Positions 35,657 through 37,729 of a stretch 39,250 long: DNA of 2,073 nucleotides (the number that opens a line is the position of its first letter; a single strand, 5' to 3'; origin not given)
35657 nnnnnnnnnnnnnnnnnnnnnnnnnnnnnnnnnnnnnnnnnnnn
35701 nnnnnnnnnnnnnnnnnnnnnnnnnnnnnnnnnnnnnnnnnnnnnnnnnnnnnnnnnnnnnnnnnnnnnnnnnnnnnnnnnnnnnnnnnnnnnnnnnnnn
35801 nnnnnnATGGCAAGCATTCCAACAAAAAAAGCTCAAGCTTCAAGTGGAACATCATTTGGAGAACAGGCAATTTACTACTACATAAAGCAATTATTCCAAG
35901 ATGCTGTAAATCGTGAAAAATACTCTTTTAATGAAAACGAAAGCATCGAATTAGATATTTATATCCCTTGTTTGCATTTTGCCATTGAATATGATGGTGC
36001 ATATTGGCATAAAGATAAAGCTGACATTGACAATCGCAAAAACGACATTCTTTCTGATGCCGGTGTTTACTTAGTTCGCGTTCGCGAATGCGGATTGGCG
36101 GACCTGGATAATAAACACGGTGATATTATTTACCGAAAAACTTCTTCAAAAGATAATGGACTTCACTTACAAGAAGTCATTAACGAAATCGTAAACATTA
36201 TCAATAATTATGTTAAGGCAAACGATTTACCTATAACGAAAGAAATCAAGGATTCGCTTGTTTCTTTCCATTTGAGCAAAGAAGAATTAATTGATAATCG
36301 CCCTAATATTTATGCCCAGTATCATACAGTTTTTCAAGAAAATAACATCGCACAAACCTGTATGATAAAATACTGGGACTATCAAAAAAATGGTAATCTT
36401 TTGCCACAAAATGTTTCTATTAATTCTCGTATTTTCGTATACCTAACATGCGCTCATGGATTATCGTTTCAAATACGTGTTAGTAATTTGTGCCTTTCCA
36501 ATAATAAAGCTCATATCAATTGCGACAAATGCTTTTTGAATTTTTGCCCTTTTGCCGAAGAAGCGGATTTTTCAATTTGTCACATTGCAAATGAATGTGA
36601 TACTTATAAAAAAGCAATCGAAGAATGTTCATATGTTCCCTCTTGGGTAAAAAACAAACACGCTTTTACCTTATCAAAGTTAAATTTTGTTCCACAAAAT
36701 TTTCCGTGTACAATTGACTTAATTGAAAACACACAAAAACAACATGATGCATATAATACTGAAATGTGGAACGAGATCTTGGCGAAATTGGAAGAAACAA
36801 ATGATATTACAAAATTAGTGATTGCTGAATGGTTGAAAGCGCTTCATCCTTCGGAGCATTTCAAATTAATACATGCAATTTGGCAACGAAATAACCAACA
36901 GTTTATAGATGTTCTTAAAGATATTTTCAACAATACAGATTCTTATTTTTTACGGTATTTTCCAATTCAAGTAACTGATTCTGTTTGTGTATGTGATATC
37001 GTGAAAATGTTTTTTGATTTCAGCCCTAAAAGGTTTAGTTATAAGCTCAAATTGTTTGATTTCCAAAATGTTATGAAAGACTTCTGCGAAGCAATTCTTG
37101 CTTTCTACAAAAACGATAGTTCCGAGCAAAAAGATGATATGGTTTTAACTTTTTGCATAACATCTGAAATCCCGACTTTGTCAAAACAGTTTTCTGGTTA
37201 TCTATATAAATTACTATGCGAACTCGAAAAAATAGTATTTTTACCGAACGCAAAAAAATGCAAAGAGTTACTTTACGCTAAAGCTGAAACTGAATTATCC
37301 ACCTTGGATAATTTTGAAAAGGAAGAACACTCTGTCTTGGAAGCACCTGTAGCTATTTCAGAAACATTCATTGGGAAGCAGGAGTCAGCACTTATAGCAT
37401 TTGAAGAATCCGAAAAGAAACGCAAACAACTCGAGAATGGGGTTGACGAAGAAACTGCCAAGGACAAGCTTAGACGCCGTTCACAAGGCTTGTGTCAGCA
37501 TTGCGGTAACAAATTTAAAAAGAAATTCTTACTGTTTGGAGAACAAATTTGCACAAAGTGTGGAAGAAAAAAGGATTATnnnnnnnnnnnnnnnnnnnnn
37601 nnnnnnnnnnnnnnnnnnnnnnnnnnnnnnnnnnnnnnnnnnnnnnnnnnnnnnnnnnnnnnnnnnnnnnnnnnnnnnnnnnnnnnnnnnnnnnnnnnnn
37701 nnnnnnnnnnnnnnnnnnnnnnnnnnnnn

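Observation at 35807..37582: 591-aa protein with inverted nuclease/zinc-ribbon architecture and a ~250-aa unassignable domain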

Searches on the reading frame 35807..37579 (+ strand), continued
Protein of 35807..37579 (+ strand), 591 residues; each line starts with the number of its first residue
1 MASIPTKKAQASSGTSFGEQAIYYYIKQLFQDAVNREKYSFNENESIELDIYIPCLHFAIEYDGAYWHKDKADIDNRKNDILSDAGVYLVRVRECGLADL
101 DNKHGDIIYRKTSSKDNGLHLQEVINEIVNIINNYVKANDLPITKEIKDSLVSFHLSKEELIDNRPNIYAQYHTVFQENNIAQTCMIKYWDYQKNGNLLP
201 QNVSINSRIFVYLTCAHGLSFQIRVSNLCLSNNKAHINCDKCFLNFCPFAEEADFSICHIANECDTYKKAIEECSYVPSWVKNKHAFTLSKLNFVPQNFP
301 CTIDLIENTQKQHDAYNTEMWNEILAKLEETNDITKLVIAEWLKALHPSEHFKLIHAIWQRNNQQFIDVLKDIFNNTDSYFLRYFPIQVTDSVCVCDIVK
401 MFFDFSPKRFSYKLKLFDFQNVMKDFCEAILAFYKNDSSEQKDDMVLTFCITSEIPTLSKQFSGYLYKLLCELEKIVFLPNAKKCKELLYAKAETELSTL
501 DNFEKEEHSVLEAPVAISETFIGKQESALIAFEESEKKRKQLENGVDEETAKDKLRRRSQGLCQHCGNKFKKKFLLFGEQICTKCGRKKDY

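Call 36: find_related_loci(query=A1, collection=genome_contigs, flank=10000)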
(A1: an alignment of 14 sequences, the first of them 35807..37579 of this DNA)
Query A1 (591 aa) in genome_contigs; peptide patterns used: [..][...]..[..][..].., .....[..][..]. (x = any residue, [..] = any of these).
334 stretches matched a pattern; 170 encode a relative of the query (tblastn E <= 1e-3); the best 80 are kept; 80 distinct loci.
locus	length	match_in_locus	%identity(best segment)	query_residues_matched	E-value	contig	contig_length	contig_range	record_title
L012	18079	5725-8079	57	1-591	4e-158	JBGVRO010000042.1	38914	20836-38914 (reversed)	MAG: Eubacteriales bacterium isolate fecal_MAG_139 fecal_MAG_139_contig_0042, whole genome shotgun sequence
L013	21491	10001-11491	43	7-502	2e-112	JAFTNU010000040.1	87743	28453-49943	MAG: Clostridia bacterium isolate RGIG3987 Roe_deer_Cecum-4__c224941, whole genome shotgun sequence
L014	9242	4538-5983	38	1-473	2e-90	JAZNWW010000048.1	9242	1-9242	MAG: Acutalibacteraceae bacterium isolate T1900044782_TS20190248.MAGScoT_cleanbin_000002 SGB_2575_k141_650464, whole gen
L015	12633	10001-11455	38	1-476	4e-89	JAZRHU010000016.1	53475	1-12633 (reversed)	MAG: Candidatus Fimimonas sp. isolate T1900045479_YK20190173.MAGScoT_cleanbin_000011 SGB_7301_k141_3093407, whole genome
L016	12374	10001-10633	40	5-220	1e-42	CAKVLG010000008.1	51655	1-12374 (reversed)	MAG: uncultured Clostridia bacterium isolate REFINED_METABAT215_TOP10_CONTIGS_1500_ASSEMBLY_K77_MERGED__Hadza_MoBio_hadz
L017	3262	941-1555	36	13-228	5e-39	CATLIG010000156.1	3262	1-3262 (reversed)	MAG TPA_asm: uncultured Clostridia bacterium isolate MGG03684_1680015463 genome assembly, contig: ERR2844016_32414, whol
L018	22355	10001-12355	38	5-591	7e-38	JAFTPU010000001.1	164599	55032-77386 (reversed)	MAG: Clostridia bacterium isolate RGIG4039 Roe_deer_Cecum-5__c590, whole genome shotgun sequence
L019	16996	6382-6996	35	13-228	1e-37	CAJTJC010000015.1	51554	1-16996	MAG TPA_asm: uncultured Christensenella sp. isolate MGBC101977 genome assembly, contig: MGBC101977.15, whole genome shot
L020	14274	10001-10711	35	5-249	1e-35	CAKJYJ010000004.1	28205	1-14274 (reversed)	Clostridiales bacterium isolate MAG-R039 genome assembly, contig: k141_85778, whole genome shotgun sequence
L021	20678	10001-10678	35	6-242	8e-28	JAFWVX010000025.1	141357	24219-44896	MAG: Lachnospiraceae bacterium isolate RGIG6119 Sheep_Omasum.Co__c1291903, whole genome shotgun sequence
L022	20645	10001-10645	33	13-244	7e-26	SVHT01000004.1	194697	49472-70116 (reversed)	MAG: Clostridiales bacterium isolate SIG391 NODE_1123_length_194697_cov_9.445644, whole genome shotgun sequence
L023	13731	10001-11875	32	15-257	1e-24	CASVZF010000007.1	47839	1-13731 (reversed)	MAG: uncultured Clostridium sp. isolate extra-SRR6032599.35_1677799355 genome assembly, contig: NODE_249_length_47839_co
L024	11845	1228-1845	31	15-227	4e-24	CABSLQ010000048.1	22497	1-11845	MAG TPA_asm: uncultured Ruminococcaceae bacterium isolate MGYG-HGUT-02705 genome assembly, contig: GUT_GENOME158781_48,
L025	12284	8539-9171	31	11-242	4e-23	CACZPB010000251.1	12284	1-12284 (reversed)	uncultured bacterium isolate RUG12822 genome assembly, contig: RUG12822_asm_251, whole genome shotgun sequence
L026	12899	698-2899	30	4-591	9e-23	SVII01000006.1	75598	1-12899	MAG: Clostridiales bacterium isolate SIG405 NODE_8327_length_75598_cov_2.504604, whole genome shotgun sequence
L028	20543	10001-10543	35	15-222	4e-22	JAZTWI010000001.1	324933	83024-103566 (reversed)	MAG: Clostridia bacterium isolate T1900045334_YK20190023.MAGScoT_cleanbin_000030 SGB_6571_k141_5714728, whole genome sho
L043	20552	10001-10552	32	15-227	9e-21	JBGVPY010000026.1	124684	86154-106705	MAG: Eubacteriales bacterium isolate fecal_MAG_177 fecal_MAG_177_contig_0026, whole genome shotgun sequence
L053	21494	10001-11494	30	8-249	4e-22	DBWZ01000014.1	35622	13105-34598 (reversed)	MAG TPA_asm: Pseudobutyrivibrio sp. UBA1225 UBA1225_contig_106073, whole genome shotgun sequence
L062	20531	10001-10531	33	13-215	5e-19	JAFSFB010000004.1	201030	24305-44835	MAG: Clostridia bacterium isolate RGIG3084 Goat_Rectum-5__c93, whole genome shotgun sequence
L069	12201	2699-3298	29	15-242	3e-18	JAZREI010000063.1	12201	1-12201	MAG: Oscillospiraceae bacterium isolate T1900045500_YK20190194.MAGScoT_cleanbin_000048 SGB_7491_k141_476884, whole genom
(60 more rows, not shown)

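Call 48: search_protein_families(library=pfam, proteins=[L012:1737-4025:+, L012:9516-12104:-, L015:11584-12294:+, L014:6117-6923:+, L010:9869-10828:-, L018:8248-9030:-, L018:12958-13935:+, L026:2812-3726:+, L001:12479-13279:+], max_evalue=0.01)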
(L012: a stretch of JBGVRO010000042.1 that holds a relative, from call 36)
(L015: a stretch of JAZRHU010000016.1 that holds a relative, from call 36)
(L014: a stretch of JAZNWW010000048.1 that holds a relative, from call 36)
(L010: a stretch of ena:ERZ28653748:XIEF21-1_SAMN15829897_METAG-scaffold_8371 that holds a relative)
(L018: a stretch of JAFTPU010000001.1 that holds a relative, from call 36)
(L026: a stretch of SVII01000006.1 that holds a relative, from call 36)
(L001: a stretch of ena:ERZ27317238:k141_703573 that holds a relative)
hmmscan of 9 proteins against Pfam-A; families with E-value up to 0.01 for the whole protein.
L012:1737-4025:+ (763 aa): 2 families
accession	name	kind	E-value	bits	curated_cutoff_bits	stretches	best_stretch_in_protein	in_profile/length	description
PF00149.33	Metallophos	-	2.2e-06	28.7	21.5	1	197-401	3-190/191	Calcineurin-like phosphoesterase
PF02872.23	5_nucleotid_C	-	9.8e-06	26.2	23.6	1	516-562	46-88/158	5'-nucleotidase, C-terminal domain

L012:9516-12104:- (862 aa): 2 families
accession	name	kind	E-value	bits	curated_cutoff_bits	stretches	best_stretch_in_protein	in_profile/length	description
PF08757.17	CotH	-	1.7e-31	110.3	23.8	1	390-672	23-283/322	CotH kinase protein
PF16738.10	CBM26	-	6.4e-10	39.5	28.1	1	90-156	1-68/70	Starch-binding module 26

L015:11584-12294:+ (237 aa): 0 families

L014:6117-6923:+ (269 aa): 1 family
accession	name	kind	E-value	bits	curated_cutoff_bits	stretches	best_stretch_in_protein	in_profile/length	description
PF11185.13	DUF2971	-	1.9e-05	26.4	22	1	123-201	1-89/89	Protein of unknown function (DUF2971)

L010:9869-10828:- (319 aa): 1 family
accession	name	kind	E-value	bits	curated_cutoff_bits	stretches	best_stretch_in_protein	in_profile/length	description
PF11185.13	DUF2971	-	1.8e-09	39.3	22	1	126-218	1-89/89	Protein of unknown function (DUF2971)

L018:8248-9030:- (260 aa): 0 families

L018:12958-13935:+ (326 aa): 1 family
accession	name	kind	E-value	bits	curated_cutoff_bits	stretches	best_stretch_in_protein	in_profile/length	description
PF18730.6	HEPN_Cthe2314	-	0.0036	17.7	27.1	1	176-267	50-139/174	Cthe_2314-like HEPN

L026:2812-3726:+ (305 aa): 1 family
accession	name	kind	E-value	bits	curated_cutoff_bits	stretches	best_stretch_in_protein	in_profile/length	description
PF14279.12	HNH_5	-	0.0053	17.1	27.5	0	42-60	1-22/56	HNH endonuclease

L001:12479-13279:+ (267 aa): 0 families

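Call 60: search_dna_similar(query=window:35807-37579:+, collection=plasmids, mode=protein, max_evalue=0.001, max_rows=15)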
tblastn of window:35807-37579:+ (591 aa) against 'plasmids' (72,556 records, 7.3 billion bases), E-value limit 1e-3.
Records with a match: 19; places in all: 19; records where one place covers at least 80% of the query: 0.
Best place of each record, by identity: <60% 19.
By first word of the organism name: Bacillus 6; Rhodococcus 5; Mesobacillus 1; Lactobacillus 1; Pontibacillus 1; Curtobacterium 1; Rhizobium 1; Mycobacterium 1; Actinacidiphila 1; Tsukamurella 1.
By predicted mobility (MOB-suite, as given by PLSDB): non-mobilizable 11; mobilizable 7; conjugative 1.
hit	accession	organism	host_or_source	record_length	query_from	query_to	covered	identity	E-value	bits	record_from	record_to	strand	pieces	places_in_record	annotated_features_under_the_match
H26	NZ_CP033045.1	Mesobacillus foraminis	cell culture,Red Sea lagoons-Mangrove ...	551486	10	233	37%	30.9%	2e-8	86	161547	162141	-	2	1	zinc-ribbon domain-containing protein (x2)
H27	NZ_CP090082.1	Bacillus cereus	cell culture,Contaminated soil sample ...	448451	15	242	39%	29.1%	9e-15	86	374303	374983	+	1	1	zinc-ribbon domain-containing protein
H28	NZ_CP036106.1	Bacillus mycoides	cell culture,soil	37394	15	225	36%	31.2%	5e-15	87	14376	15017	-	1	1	zinc-ribbon domain-containing protein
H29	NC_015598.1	Lactobacillus kefiranofaciens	-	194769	15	208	33%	33.2%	1e-13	82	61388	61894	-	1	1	zinc-ribbon domain-containing protein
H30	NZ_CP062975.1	Pontibacillus sp. ALD_SL1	mangrove mud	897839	12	236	38%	27.6%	1e-9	69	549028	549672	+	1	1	zinc-ribbon domain-containing protein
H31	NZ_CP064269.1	Bacillus pseudomycoides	cell culture,Zoo wolf area soil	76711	15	102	15%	37.5%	1e-9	69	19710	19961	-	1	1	zinc-ribbon domain-containing protein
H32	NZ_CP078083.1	Bacillus tropicus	Cell culture,soil sample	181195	15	102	15%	37.5%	1e-9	69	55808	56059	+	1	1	zinc-ribbon domain-containing protein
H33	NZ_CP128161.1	Bacillus sp. DX3.1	bacterial isolate,field soil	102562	15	102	15%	36.4%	6e-9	67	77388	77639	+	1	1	zinc-ribbon domain-containing protein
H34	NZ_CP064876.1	Bacillus toyonensis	sediment,deep-sea sediment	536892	15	94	14%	38.8%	2e-7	62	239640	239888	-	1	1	zinc-ribbon domain-containing protein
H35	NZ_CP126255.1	Curtobacterium sp. MCSS17_016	-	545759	12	94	14%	35.6%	2e-6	59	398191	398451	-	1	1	zinc-ribbon domain-containing protein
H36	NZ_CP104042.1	Rhizobium sp. WSM4643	Pisum sativum,Cell culture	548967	19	94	13%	36.8%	2e-4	52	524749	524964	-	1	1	zinc-ribbon domain-containing protein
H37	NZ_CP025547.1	Mycobacterium paragordonae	Homo sapiens,cultured bacteria,sputum ...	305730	31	113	14%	33.7%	3e-4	52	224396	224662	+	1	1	zinc-ribbon domain-containing protein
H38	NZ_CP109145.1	Actinacidiphila glaucinigra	-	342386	48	113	11%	39.4%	2e-4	52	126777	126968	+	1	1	zinc-ribbon domain-containing protein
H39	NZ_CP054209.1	Rhodococcus qingshengii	cell culture,carbendazim contaminated ...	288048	47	96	8%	50.0%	1e-5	56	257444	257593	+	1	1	DUF559 domain-containing protein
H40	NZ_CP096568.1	Rhodococcus qingshengii JCM 15477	sandy loam,soil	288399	47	96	8%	50.0%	1e-5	56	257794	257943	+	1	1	DUF559 domain-containing protein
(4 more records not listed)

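Call 75: search_protein_families(library=padloc, proteins=[L001:12479-13279:+, L014:6117-6923:+, L015:11584-12294:+, L018:12958-13935:+, L026:2812-3726:+, L053:12621-13292:+, L028:7384-8487:-, L028:8505-9098:-, L062:11233-12336:+, L043:11049-11816:+], max_evalue=0.01)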
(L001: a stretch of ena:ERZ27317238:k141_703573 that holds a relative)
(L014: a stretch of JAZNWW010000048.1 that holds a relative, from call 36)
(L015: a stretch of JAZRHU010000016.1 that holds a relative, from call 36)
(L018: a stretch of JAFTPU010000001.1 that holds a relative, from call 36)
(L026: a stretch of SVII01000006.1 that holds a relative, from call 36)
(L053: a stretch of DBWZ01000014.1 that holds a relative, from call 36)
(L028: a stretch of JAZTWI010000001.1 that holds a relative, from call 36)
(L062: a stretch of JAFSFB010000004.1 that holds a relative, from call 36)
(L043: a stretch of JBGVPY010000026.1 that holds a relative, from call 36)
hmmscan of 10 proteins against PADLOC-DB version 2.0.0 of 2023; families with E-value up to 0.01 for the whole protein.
L001:12479-13279:+ (267 aa): 0 families

L014:6117-6923:+ (269 aa): 4 families
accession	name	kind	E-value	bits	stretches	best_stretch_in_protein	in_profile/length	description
PDLC04990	PDC-S31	-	2.2e-11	42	1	106-262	106-233/259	-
PDLC04991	PDC-S31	-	7.8e-10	36.8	1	37-157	2-114/208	-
PDLC04994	PDC-S31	-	8e-06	23.4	1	111-147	122-156/273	-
PDLC04992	PDC-S31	-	1.3e-05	23.1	1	112-203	59-158/220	-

L015:11584-12294:+ (237 aa): 0 families

L018:12958-13935:+ (326 aa): 0 families

L026:2812-3726:+ (305 aa): 0 families

L053:12621-13292:+ (224 aa): 0 families

L028:7384-8487:- (367 aa): 3 families
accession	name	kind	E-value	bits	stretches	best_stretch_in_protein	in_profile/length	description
PDLC00733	Effector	-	2.9e-06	24.3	1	12-142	256-368/388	TIR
PDLC00731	Effector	-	0.002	15.2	1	65-147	215-293/306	TIR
PDLC05005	PDC-S35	-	0.0077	14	0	78-121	190-229/264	-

L028:8505-9098:- (197 aa): 0 families

L062:11233-12336:+ (368 aa): 0 families

L043:11049-11816:+ (256 aa): 0 families

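Call 76: search_protein_families(library=pfam, proteins=[L053:12621-13292:+, L053:13586-14443:+, L028:7384-8487:-, L028:8505-9098:-, L062:11233-12336:+, L043:11049-11816:+, L019:7771-8268:+, L069:4589-5335:-, L015:11584-12294:+, L018:8248-9030:-], max_evalue=0.01)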
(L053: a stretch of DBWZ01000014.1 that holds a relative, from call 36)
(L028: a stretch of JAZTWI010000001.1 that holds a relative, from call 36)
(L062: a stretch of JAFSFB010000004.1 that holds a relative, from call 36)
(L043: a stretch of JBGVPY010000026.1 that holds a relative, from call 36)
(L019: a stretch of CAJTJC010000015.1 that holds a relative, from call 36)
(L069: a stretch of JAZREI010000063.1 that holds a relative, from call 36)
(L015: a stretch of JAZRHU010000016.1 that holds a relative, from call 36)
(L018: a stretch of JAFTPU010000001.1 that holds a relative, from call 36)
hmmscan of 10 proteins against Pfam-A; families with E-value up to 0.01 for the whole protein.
L053:12621-13292:+ (224 aa): 1 family
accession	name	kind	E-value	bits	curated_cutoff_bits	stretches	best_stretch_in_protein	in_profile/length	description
PF12686.12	DUF3800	-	8.2e-08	33.5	21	1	6-184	2-144/149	Protein of unknown function (DUF3800)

L053:13586-14443:+ (286 aa): 1 family
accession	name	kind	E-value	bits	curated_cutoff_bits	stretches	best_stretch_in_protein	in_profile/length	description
PF02498.22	Bro-N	-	5e-13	49.9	25.6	1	14-109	2-92/96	BRO family, N-terminal domain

L028:7384-8487:- (367 aa): 1 family
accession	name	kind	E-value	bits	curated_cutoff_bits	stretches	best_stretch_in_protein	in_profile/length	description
PF10137.14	CAP12-PCTIR_TIR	-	0.0023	18.3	24.7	1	44-115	34-108/119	CAP12/Pycsar effector protein, TIR domain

L028:8505-9098:- (197 aa): 0 families

L062:11233-12336:+ (368 aa): 0 families

L043:11049-11816:+ (256 aa): 0 families

L019:7771-8268:+ (166 aa): 0 families

L069:4589-5335:- (248 aa): 0 families

L015:11584-12294:+ (237 aa): 0 families

L018:8248-9030:- (260 aa): 0 families

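Call 79: find_related_loci(query=A1, collection=viral_contigs, flank=8000)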
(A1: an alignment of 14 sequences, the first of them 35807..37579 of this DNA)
Query A1 (591 aa) in viral_contigs; peptide patterns used: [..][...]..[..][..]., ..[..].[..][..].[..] (x = any residue, [..] = any of these).
259 stretches matched a pattern; 2 encode a relative of the query (tblastn E <= 1e-3); 2 distinct loci.
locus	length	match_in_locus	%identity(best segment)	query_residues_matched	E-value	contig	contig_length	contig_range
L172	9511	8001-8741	28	15-227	5e-18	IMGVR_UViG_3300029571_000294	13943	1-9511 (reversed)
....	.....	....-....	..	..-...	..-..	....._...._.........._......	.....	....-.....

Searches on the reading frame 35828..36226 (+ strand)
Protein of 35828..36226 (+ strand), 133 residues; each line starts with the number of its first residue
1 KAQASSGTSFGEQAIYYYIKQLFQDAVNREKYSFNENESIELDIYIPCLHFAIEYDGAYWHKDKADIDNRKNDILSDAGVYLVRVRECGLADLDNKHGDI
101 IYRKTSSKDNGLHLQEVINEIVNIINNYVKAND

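Call 34: search_solved_structures(query=A2, max_evalue=10, show_alignments=4)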
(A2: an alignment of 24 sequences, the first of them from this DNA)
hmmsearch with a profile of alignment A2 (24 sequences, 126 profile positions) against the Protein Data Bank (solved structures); distinct sequences matched with E-value up to 10: 4.
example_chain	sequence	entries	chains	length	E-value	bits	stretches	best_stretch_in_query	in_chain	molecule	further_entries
3r3p_A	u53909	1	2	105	0.00042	23.5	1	46-98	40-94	Mobile intron protein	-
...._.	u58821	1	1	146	0.62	13.3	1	33-73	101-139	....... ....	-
7qg9_I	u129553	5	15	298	4.7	10.4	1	45-60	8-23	Minor tail protein | Baseplate tube protein p140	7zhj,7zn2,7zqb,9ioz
8hqz_L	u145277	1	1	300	7.7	9.7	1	45-61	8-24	Minor tail protein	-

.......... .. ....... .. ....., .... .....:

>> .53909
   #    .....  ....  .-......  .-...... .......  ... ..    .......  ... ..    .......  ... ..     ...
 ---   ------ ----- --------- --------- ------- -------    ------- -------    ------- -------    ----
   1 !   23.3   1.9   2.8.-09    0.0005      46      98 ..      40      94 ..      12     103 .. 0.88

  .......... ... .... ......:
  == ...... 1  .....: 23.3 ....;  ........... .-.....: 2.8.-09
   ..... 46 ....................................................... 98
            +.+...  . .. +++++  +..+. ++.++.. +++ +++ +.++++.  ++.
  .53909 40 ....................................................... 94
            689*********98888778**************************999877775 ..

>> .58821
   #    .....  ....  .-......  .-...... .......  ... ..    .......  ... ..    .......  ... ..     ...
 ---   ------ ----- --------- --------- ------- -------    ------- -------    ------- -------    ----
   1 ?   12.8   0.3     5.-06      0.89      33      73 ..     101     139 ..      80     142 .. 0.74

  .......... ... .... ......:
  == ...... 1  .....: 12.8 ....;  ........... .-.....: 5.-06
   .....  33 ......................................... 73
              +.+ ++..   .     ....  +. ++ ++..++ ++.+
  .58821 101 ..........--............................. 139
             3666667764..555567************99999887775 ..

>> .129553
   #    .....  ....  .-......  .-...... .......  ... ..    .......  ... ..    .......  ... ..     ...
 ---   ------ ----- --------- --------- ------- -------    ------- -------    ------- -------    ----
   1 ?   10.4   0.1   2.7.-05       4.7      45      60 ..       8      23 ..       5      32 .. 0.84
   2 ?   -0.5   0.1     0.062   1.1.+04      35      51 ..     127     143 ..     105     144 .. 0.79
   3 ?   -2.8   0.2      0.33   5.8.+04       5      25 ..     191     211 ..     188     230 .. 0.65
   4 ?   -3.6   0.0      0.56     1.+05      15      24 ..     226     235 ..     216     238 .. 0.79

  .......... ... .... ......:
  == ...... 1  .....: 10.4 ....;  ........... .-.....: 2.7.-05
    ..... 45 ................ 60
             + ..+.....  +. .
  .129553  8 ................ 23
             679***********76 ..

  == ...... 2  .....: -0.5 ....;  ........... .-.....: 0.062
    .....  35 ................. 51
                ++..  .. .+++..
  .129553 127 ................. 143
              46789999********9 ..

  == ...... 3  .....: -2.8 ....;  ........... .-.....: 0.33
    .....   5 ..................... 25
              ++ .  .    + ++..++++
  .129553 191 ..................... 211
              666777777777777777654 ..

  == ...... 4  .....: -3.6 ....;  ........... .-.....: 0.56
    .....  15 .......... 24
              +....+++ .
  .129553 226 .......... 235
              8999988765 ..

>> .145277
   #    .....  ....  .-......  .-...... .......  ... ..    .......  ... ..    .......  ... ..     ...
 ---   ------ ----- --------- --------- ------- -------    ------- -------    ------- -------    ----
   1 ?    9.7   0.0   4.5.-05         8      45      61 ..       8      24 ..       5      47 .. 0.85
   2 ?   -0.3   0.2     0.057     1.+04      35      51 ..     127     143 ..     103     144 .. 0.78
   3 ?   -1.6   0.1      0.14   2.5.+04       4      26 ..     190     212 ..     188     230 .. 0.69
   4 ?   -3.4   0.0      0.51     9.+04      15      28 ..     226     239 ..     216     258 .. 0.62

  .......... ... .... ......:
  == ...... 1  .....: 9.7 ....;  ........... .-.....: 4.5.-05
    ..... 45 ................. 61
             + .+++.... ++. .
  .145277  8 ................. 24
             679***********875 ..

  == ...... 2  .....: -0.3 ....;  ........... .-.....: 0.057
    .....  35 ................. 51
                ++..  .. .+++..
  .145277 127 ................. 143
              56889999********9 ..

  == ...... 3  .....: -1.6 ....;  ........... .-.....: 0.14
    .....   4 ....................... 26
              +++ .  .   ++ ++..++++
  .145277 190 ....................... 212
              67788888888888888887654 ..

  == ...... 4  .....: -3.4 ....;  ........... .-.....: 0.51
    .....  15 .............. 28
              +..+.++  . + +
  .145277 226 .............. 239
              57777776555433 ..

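Call 35: search_protein_families(library=pfam, alignment_id=A2, max_evalue=0.01)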
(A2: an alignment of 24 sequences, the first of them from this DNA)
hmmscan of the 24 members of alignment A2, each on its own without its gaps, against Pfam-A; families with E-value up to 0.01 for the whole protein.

A. member 1, seq(133 aa): 1 family
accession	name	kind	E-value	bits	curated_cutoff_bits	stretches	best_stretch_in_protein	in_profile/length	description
PF18741.7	MTES_1575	-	0.0033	17.9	38.2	1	39-87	26-78/96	REase_MTES_1575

B. families by the number of members that match (of 24 scanned): 4 families
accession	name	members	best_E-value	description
PF18741.7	MTES_1575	21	5.2e-08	REase_MTES_1575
PF10881.14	DUF2726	14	0.0002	Protein of unknown function (DUF2726)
PF04480.18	DUF559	10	4.8e-08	Protein of unknown function (DUF559)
PF01517.23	HDV_ag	1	0.0064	Hepatitis delta virus delta antigen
